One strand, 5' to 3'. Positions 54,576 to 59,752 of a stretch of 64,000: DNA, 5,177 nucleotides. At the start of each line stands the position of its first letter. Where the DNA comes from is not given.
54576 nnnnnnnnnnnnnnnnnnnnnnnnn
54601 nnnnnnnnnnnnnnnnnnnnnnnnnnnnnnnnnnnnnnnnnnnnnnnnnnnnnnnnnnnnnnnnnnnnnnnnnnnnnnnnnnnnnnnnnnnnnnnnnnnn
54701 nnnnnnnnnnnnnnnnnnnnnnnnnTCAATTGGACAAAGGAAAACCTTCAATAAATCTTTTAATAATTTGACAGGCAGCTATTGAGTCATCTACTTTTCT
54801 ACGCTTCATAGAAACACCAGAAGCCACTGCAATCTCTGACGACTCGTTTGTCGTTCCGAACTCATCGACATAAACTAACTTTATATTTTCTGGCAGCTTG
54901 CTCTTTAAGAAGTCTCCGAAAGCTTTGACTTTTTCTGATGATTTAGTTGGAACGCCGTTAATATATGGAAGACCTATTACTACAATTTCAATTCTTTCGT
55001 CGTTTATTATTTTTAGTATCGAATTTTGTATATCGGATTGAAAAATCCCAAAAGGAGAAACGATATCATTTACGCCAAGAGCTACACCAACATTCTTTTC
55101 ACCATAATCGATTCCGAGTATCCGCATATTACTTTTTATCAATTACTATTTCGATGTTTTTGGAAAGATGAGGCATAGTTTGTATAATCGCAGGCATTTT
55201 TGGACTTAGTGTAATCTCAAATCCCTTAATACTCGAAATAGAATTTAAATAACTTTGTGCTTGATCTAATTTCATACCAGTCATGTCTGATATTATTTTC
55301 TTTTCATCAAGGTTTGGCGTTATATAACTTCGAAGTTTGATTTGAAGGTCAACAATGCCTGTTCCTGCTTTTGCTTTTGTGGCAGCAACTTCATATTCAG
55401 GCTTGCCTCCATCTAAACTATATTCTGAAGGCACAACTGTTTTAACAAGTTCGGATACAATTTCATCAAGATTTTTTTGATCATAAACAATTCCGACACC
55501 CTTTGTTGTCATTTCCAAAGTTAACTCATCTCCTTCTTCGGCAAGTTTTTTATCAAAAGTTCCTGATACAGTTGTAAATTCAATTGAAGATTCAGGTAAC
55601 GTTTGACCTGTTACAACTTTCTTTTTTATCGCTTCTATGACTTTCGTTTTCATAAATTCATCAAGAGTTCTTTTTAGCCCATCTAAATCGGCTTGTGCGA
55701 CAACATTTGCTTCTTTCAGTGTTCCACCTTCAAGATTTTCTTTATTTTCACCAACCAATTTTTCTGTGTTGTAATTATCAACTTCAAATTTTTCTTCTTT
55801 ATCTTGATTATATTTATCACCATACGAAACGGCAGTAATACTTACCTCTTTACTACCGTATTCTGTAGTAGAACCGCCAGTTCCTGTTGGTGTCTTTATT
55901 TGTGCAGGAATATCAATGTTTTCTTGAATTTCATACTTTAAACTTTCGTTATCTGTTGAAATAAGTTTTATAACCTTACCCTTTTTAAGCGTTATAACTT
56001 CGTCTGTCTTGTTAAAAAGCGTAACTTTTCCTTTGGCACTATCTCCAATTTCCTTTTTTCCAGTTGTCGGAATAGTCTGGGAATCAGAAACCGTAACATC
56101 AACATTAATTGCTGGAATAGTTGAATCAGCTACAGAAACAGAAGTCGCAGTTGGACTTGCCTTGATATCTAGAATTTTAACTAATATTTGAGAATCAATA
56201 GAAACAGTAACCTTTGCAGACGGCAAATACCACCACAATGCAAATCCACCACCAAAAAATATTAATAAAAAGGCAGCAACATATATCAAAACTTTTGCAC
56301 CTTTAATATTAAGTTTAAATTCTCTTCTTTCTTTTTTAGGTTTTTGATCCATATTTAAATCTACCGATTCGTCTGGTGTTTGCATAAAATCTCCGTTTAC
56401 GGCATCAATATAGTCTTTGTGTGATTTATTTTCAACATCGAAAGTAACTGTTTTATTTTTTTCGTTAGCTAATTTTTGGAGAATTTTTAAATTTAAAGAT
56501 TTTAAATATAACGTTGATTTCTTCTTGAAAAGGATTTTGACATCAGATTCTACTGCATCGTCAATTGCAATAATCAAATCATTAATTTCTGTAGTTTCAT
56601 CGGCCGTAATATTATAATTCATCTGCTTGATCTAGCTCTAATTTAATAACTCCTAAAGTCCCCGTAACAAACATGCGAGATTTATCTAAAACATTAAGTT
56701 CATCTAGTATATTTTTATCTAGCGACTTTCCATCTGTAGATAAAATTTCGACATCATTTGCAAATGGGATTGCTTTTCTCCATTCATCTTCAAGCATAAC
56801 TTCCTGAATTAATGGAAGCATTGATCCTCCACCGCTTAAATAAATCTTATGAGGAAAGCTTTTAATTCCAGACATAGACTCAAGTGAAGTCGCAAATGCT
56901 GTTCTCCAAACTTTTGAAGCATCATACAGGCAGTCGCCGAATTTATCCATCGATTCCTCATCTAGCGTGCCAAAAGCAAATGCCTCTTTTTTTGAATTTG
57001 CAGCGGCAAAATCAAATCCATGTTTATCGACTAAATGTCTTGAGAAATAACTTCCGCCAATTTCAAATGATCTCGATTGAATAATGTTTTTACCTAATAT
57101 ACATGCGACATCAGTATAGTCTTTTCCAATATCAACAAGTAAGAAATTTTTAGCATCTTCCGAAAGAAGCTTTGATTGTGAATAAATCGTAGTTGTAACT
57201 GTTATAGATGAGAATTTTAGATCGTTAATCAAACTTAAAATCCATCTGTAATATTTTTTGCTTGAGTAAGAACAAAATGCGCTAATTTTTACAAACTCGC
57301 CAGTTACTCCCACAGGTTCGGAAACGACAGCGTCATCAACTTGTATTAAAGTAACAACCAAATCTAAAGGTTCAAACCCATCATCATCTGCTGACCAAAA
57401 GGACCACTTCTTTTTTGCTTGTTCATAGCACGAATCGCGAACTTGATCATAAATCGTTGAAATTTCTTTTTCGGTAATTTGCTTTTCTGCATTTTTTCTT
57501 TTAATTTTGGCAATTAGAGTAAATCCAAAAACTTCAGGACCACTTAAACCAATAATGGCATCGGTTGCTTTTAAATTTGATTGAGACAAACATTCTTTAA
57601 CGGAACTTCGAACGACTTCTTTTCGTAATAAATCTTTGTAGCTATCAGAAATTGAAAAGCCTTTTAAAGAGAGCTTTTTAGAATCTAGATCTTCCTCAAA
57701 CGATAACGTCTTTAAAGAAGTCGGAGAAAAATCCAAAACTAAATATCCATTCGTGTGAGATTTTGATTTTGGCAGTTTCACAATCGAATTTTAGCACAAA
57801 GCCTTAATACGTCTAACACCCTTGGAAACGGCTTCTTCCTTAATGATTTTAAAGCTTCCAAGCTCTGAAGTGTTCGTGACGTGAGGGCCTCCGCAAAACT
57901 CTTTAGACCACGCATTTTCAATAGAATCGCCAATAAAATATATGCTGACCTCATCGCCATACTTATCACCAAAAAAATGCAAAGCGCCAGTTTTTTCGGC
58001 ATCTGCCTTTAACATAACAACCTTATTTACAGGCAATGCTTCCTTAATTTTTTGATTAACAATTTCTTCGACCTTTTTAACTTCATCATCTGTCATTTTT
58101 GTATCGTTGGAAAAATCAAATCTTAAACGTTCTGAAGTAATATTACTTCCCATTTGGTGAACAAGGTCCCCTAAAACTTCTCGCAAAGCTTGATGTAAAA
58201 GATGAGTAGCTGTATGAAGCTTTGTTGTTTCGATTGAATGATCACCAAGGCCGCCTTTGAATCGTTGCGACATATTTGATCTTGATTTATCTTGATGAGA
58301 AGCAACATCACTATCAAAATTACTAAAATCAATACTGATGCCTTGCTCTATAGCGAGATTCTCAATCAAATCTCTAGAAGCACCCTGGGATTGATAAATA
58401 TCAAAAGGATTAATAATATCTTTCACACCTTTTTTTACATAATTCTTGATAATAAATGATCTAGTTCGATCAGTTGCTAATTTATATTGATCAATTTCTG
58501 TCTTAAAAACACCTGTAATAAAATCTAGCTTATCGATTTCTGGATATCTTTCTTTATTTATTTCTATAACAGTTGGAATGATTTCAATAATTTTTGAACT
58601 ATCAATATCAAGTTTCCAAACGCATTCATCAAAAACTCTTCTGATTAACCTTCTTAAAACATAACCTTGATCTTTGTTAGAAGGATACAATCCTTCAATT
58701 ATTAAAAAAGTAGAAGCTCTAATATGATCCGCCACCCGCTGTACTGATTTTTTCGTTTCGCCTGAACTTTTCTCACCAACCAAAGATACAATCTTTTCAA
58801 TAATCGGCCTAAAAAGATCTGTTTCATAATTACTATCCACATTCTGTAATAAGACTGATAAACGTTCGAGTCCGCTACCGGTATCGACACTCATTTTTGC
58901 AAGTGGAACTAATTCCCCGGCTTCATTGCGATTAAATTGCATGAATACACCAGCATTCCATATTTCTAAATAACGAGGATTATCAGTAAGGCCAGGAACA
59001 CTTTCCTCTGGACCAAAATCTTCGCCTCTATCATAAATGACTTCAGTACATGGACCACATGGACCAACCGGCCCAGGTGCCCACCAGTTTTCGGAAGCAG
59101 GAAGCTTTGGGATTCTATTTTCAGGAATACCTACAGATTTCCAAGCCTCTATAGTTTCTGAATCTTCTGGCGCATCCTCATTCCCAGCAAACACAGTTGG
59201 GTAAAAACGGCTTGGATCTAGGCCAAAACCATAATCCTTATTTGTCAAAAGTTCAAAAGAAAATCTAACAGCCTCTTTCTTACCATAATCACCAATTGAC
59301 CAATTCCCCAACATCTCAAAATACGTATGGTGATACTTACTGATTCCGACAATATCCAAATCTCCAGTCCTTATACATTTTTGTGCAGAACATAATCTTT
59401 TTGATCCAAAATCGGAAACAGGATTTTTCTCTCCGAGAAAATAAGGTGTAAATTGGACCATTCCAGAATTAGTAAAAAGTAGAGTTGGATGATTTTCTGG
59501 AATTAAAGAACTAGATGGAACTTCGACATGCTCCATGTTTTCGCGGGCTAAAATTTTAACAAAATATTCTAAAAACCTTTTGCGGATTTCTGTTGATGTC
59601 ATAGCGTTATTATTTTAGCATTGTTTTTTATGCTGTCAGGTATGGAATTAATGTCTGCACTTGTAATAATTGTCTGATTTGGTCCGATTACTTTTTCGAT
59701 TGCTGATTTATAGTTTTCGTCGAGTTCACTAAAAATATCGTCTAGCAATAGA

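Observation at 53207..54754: Unusual fusion of a YbaK/ProX-like tRNA-deacylase domain, a transmembrane anchor and a PBP5-type D-Ala-D-Ala carboxypeptidase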

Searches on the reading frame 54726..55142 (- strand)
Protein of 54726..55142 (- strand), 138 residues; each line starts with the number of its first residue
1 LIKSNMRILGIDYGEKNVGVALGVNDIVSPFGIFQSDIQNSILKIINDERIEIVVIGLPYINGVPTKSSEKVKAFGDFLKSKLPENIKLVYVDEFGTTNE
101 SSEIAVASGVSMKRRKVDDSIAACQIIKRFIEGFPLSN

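Call 34: search_protein_families(library=pfam, proteins=[window:54726-55142:-], max_evalue=0.01)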
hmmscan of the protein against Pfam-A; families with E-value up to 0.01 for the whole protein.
window:54726-55142:- (138 aa): 1 family
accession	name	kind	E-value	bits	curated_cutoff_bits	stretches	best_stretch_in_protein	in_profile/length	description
PF03652.20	RuvX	-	1.2e-21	77.9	29.2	1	6-132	1-133/134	Holliday junction resolvase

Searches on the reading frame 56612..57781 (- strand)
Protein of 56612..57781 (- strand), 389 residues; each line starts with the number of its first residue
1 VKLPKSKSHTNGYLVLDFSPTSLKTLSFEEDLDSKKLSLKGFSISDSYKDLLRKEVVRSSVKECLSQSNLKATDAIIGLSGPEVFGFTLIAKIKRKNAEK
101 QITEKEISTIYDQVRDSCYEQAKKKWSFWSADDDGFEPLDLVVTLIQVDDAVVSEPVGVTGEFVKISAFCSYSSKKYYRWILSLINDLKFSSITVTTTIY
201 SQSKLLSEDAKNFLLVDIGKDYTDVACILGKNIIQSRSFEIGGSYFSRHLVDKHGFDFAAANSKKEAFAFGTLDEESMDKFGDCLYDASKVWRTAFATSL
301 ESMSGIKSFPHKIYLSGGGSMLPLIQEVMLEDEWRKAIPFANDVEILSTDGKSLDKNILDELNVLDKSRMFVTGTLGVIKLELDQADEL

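Call 34: search_protein_families(library=pfam, proteins=[window:56612-57781:-], max_evalue=0.01)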
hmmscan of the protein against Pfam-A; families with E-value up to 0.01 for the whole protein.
window:56612-57781:- (389 aa): 3 families
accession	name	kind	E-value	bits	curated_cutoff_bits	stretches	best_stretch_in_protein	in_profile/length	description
PF11104.14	PilM_2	-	2.2e-07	30.6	27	1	205-331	172-296/340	Type IV pilus assembly protein PilM;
PF06723.19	MreB_Mbl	-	0.0017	17.7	27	0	210-251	144-185/327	MreB/Mbl protein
PF14450.12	FtsA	-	0.006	17.4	31.8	0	215-275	2-62/127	Cell division protein FtsA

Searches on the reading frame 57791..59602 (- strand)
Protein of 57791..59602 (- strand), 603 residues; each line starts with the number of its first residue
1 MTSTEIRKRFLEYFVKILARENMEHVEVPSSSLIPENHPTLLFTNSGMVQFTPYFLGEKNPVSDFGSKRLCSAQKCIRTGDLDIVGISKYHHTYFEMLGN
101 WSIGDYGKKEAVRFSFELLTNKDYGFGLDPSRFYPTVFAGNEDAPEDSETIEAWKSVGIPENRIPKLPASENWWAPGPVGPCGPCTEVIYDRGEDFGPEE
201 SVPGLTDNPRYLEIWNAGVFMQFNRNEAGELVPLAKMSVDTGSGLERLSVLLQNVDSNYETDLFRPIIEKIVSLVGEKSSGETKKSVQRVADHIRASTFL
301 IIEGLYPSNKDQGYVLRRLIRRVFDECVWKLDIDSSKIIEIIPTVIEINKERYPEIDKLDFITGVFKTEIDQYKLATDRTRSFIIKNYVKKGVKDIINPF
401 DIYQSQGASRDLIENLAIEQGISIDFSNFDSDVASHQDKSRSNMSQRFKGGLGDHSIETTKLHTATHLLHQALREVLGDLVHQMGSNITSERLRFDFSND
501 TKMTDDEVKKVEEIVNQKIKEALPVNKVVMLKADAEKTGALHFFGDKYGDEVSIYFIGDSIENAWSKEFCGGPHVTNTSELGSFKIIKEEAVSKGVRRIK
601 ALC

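Call 47: search_protein_families(library=pfam, proteins=[window:57791-59602:-], max_evalue=0.00001)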
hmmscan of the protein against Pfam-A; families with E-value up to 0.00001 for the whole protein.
window:57791-59602:- (603 aa): 2 families
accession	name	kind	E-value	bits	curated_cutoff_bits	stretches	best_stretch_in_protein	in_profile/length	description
PF01411.24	tRNA-synt_2c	-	1.4e-119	400.6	30.3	1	5-449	1-437/552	tRNA synthetases class II (A)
PF07973.19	tRNA_SAD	-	1.1e-17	64.1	24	1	552-599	1-43/44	Threonyl and Alanyl tRNA synthetase second additional domain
